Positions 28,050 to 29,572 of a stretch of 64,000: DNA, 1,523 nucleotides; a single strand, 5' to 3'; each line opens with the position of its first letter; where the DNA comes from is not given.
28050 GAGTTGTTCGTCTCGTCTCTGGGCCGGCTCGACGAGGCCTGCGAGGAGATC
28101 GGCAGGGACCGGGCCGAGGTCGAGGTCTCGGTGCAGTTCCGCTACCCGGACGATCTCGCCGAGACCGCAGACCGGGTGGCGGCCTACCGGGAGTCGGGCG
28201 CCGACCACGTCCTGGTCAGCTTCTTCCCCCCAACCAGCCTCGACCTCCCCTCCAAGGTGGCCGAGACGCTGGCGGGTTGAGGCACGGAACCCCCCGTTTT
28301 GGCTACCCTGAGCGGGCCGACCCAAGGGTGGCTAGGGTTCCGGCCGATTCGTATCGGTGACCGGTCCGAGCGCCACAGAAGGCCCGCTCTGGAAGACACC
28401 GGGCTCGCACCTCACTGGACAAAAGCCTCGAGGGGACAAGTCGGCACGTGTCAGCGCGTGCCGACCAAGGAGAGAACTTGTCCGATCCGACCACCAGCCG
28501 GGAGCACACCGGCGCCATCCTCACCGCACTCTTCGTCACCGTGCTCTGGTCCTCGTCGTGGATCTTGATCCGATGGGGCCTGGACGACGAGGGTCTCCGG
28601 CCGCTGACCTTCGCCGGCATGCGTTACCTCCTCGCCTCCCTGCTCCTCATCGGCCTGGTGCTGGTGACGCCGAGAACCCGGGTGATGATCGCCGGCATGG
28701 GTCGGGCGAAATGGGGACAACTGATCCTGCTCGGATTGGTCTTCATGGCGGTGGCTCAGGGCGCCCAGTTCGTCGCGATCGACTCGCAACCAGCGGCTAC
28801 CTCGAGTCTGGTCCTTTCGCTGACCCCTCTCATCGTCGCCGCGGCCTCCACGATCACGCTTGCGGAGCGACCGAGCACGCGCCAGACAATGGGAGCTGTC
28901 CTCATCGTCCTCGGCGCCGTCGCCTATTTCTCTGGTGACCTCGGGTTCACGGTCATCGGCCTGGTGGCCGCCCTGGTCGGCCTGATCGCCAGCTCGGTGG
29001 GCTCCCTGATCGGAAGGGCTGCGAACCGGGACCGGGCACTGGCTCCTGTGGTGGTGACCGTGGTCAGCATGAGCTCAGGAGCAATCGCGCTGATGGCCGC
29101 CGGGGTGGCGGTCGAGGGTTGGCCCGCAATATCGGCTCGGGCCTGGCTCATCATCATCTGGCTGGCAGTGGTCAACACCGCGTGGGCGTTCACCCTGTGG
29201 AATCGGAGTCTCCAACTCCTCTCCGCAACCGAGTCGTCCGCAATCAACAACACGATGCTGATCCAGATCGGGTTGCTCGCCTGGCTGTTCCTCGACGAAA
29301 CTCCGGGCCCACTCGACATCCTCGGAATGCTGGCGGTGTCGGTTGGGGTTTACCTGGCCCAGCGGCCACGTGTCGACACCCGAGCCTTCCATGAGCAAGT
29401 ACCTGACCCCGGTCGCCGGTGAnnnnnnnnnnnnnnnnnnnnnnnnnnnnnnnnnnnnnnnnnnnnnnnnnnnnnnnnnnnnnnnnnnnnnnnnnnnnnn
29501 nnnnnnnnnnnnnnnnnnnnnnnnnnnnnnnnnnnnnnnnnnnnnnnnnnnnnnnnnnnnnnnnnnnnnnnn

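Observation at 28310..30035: ykkC-family (guanidine-I-like) riboswitch controlling an EamA + YczE/YitT-like membrane gene pair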

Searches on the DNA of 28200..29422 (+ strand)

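Call 4: search_rna_families(source=window, start=28200, end=28560, threshold=evalue, max_evalue=10, show_alignments=6)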
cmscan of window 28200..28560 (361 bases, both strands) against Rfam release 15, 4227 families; matches with E-value up to 10: 4.
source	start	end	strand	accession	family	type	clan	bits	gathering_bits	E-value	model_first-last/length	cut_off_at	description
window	28321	28435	+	RF00442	Guanidine-I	Cis-reg; riboswitch;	-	46.5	63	2.2e-07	1-107/107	no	Guanidine-I riboswitch aptamer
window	28237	28373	+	RF02605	scr5239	Gene; sRNA;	-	17.8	64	0.75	1-158/158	no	Streptomyces sRNA scr5239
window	28237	28273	+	RF03191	mir-1913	Gene; miRNA;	-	17.7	105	0.77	1-80/80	no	mir-1913 microRNA precursor family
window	28291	28354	+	RF02837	anti-hemB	Gene; sRNA;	-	14.1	49.5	0.91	1-81/81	no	Burkholderia RNA 7 (anti-hemB)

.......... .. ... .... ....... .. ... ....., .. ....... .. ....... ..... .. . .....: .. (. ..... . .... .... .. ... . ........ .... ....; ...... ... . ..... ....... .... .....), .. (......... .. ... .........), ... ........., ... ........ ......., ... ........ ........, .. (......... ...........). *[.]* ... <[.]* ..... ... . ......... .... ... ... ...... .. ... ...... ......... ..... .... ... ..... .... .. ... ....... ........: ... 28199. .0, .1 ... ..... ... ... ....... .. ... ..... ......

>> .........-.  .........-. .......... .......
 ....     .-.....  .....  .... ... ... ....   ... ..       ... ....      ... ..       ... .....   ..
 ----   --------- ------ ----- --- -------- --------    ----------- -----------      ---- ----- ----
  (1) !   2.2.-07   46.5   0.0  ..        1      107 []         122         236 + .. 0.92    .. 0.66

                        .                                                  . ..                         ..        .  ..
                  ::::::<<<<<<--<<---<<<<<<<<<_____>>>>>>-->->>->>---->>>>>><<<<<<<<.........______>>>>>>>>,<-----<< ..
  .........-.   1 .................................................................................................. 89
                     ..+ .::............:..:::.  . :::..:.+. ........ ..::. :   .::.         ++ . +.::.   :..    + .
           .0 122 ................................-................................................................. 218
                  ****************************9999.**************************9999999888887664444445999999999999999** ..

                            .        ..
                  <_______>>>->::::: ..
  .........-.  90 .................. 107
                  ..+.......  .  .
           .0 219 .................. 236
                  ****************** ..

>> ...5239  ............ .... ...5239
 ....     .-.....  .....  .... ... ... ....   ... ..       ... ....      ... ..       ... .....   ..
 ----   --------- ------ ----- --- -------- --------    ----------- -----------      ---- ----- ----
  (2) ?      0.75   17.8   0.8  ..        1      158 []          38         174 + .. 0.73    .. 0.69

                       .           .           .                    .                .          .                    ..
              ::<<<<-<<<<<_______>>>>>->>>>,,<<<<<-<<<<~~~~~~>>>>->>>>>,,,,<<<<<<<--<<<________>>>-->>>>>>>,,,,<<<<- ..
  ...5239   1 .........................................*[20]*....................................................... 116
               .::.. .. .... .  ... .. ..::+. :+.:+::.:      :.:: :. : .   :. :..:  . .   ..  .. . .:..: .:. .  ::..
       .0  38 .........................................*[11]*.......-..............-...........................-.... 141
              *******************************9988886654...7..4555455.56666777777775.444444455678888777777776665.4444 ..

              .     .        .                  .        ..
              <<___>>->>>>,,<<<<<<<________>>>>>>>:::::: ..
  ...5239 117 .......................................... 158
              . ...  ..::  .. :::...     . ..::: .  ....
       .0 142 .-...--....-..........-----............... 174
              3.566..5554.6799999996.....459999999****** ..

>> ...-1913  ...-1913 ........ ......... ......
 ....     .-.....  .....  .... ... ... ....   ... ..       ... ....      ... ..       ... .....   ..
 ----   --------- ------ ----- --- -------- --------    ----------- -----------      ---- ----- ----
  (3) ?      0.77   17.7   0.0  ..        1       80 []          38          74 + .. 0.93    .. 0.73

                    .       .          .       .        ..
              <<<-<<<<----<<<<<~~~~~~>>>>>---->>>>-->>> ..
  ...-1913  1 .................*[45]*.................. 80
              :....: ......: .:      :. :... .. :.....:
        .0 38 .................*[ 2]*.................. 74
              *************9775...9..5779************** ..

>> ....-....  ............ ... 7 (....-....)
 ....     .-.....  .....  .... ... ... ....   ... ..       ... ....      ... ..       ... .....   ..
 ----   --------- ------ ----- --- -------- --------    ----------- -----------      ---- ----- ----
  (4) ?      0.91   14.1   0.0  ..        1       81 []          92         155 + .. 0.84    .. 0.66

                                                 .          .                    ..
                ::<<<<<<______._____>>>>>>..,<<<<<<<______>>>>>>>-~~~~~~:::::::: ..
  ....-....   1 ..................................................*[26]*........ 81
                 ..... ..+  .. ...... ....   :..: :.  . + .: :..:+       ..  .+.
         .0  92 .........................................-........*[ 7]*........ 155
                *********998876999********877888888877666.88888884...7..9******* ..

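Call 53: search_rna_families(sources=[L001, L002, L005, L008, L010, L013, L016, L019, L022, L036, L044, L059, L078], threshold=evalue, max_evalue=0.01, show_alignments=2)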
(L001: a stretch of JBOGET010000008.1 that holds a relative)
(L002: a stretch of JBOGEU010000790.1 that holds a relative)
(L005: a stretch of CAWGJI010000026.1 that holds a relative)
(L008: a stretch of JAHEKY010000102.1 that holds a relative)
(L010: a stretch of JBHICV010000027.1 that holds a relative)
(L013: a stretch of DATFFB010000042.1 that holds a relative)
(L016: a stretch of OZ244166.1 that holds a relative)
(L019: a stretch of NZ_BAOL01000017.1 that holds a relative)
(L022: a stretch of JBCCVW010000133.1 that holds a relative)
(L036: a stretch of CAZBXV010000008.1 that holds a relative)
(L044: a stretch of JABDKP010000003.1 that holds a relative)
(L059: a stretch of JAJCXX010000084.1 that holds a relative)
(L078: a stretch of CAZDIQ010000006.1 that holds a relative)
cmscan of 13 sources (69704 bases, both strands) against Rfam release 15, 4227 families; matches with E-value up to 0.01: 10.
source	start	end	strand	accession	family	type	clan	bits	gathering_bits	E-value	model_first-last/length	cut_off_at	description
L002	1954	2060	+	RF00442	Guanidine-I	Cis-reg; riboswitch;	-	55.7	63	3.7e-07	1-107/107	no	Guanidine-I riboswitch aptamer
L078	2361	2464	+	RF00442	Guanidine-I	Cis-reg; riboswitch;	-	54.7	63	6.2e-07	1-107/107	no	Guanidine-I riboswitch aptamer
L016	2356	2459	+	RF00442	Guanidine-I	Cis-reg; riboswitch;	-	52.8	63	1.6e-06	1-107/107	no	Guanidine-I riboswitch aptamer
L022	2351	2457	+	RF00442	Guanidine-I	Cis-reg; riboswitch;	-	49.8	63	7.6e-06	1-107/107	no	Guanidine-I riboswitch aptamer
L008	2327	2427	+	RF00442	Guanidine-I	Cis-reg; riboswitch;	-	47.4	63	2.6e-05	1-107/107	no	Guanidine-I riboswitch aptamer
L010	2354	2457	+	RF00442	Guanidine-I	Cis-reg; riboswitch;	-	46.3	63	4.6e-05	1-107/107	no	Guanidine-I riboswitch aptamer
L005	2336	2440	+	RF00442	Guanidine-I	Cis-reg; riboswitch;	-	44.3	63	0.00013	1-107/107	no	Guanidine-I riboswitch aptamer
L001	62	164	+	RF00442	Guanidine-I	Cis-reg; riboswitch;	-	42.9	63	0.00027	1-107/107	no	Guanidine-I riboswitch aptamer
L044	2281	2388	+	RF00442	Guanidine-I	Cis-reg; riboswitch;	-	41.5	63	0.00054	1-107/107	no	Guanidine-I riboswitch aptamer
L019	426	542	+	RF00442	Guanidine-I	Cis-reg; riboswitch;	-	38.1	63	0.0031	1-107/107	no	Guanidine-I riboswitch aptamer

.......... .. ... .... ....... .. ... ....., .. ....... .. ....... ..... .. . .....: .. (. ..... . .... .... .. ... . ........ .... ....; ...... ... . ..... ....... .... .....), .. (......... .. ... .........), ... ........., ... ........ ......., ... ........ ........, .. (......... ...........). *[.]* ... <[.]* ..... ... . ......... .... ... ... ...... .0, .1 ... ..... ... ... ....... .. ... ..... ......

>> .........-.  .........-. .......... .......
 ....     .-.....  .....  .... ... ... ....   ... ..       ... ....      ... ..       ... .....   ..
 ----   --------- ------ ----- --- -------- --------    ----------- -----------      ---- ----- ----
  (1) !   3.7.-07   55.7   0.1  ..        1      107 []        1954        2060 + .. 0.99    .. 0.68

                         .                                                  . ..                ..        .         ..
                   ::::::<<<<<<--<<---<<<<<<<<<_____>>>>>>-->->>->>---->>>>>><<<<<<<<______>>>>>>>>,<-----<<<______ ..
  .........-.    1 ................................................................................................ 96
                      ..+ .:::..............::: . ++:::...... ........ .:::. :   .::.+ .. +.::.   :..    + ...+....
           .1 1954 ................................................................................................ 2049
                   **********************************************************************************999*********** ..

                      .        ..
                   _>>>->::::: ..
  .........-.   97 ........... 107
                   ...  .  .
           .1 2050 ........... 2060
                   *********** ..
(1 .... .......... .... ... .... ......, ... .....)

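Call 66: build_rna_model(alignment_id=A3, structure=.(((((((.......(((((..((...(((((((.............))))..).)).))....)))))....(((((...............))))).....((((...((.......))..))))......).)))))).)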
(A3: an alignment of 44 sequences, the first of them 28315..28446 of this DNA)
Model R1 built from alignment A3 (44 sequences, 142 columns); structure: as given.
model positions 124; base pairs 32; branch points 2; effective number of sequences 1.42; information 0.59 bits per position. Calibrated on 0.2 Mb of random sequence (short: E-values are rough).
structure used (alignment columns):
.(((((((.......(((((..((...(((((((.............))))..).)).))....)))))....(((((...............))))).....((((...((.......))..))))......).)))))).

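Call 67: search_with_rna_model(model_id=R1, source=window, max_evalue=1, show_alignments=1)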
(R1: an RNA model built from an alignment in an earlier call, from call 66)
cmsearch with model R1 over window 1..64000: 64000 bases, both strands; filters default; matches with E-value up to 1: 2.
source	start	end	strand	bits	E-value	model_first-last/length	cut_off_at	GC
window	28315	28446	+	125.1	5.7e-37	1-124/124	no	0.66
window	30146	30224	+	11.3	0.17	1-124/124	no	0.63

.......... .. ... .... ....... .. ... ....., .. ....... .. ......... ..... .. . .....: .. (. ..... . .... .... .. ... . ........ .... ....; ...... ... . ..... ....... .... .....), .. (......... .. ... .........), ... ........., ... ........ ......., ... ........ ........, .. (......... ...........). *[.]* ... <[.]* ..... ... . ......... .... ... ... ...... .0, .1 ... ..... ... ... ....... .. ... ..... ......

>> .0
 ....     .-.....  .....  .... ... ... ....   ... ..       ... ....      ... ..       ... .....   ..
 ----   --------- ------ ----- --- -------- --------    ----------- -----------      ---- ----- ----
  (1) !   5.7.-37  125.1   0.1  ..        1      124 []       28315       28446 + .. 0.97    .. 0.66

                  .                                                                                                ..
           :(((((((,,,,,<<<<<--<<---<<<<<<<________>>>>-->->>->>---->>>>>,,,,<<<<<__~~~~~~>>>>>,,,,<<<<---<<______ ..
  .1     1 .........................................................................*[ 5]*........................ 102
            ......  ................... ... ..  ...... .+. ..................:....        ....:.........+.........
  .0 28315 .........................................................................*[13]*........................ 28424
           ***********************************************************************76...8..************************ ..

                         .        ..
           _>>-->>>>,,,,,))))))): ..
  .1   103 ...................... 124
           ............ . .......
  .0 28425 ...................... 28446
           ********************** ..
